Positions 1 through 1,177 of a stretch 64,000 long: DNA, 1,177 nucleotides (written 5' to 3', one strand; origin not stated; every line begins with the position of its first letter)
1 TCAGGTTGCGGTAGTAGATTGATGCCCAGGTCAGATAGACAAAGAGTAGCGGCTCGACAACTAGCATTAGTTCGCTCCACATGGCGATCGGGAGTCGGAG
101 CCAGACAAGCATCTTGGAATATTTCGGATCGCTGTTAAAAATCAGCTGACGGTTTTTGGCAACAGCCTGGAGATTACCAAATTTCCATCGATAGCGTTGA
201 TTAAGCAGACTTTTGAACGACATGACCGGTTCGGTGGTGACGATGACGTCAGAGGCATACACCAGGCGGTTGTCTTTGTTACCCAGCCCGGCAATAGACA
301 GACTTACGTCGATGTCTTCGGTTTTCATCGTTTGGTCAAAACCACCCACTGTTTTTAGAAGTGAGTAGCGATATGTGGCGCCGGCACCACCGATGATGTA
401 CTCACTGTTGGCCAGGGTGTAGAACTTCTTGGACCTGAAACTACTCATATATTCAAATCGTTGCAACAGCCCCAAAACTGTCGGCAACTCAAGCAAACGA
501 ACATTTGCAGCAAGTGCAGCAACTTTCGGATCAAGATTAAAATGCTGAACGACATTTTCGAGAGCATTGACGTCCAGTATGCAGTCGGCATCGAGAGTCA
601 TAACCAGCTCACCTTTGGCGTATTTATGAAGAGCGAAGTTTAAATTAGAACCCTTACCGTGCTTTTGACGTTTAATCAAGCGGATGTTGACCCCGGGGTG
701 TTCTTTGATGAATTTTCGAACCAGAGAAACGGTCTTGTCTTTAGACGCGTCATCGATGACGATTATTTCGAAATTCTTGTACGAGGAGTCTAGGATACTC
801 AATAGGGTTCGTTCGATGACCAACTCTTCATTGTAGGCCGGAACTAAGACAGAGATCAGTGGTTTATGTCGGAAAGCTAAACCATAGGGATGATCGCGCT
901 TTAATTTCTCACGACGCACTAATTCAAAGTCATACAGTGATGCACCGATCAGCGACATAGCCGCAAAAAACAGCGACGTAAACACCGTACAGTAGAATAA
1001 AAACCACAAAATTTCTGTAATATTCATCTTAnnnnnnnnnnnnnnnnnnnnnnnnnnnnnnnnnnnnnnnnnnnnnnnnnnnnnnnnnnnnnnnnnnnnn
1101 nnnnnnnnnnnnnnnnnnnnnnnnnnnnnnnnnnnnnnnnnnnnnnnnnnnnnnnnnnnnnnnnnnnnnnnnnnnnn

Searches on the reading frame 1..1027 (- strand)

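Call 6: search_protein_families(library=ncbifam, proteins=[window:1-1027:-], max_evalue=1)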
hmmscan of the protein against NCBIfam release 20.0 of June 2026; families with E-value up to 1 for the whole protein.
window:1-1027:- (342 aa): 34 families (the best 25 are shown)
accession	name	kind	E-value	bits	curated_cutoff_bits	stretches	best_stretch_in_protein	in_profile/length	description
TIGR03937.1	PgaC_IcaA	equivalog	2.1e-47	162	422.3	1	14-330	5-315/407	poly-beta-1,6-N-acetyl-D-glucosamine synthase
TIGR03111.1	glyc2_xrt_Gpos1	hypoth_equivalog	4.2e-29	101.6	363.95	1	24-290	20-291/439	TIGR03111 family XrtG-associated glycosyltransferase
TIGR03965.1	mycofact_glyco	equivalog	2.3e-19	69.6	280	1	54-287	72-302/467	mycofactocin biosynthesis glycosyltransferase MftF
NF053846.1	glyco_with_XrtP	equivalog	3.2e-19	68.9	520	1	60-299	45-311/440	XrtP-associated glycosyltransferase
NF050050.1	ProtGlycPglI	equivalog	8.6e-18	64.7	500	1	56-163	2-108/306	GalNAc(5)-diNAcBac-PP-undecaprenol beta-1,3-glucosyltransferase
TIGR04283.1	glyco_like_mftF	equivalog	9.6e-18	64.6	182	1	58-249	1-173/221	TIGR04283 family arsenosugar biosynthesis glycosyltransferase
TIGR03030.1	CelA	equivalog_domain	1.4e-17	63.1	699.1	1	40-310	114-401/714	UDP-forming cellulose synthase catalytic subunit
NF047683.1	TeichurnBiosyTuaG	equivalog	1.1e-15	58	400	1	53-162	3-110/252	teichuronic acid biosynthesis protein TuaG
NF041875.1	EPS_EpsD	equivalog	7.8e-14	51.8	370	1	58-281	1-223/325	exopolysaccharide biosynthesis glycosyltransferase EpsD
NF053739.1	GlytfEpsEBac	equivalog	1.2e-13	50.7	450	1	56-167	1-111/265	glycosyltransferase EpsE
NF008558.0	PRK11498.1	equivalog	5.7e-13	47.7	992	1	54-332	271-550/872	UDP-forming cellulose synthase catalytic subunit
NF038299.1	EPS_HpsN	equivalog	1.8e-12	46.8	425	1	56-176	1-119/317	hormogonium polysaccharide biosynthesis glycosyltransferase HpsN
NF007482.0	PRK10073.1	equivalog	4.6e-12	45.6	423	1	55-156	5-103/334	glycosyltransferase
NF047588.1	GlcsyltransPgfSStrep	equivalog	2.8e-11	43.2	500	1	58-163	3-110/308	glycosyltransferase PgfS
NF038302.1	EPS_HpsE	equivalog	3.3e-10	39.4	300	1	58-177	3-125/307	hormogonium polysaccharide biosynthesis glycosyltransferase HpsE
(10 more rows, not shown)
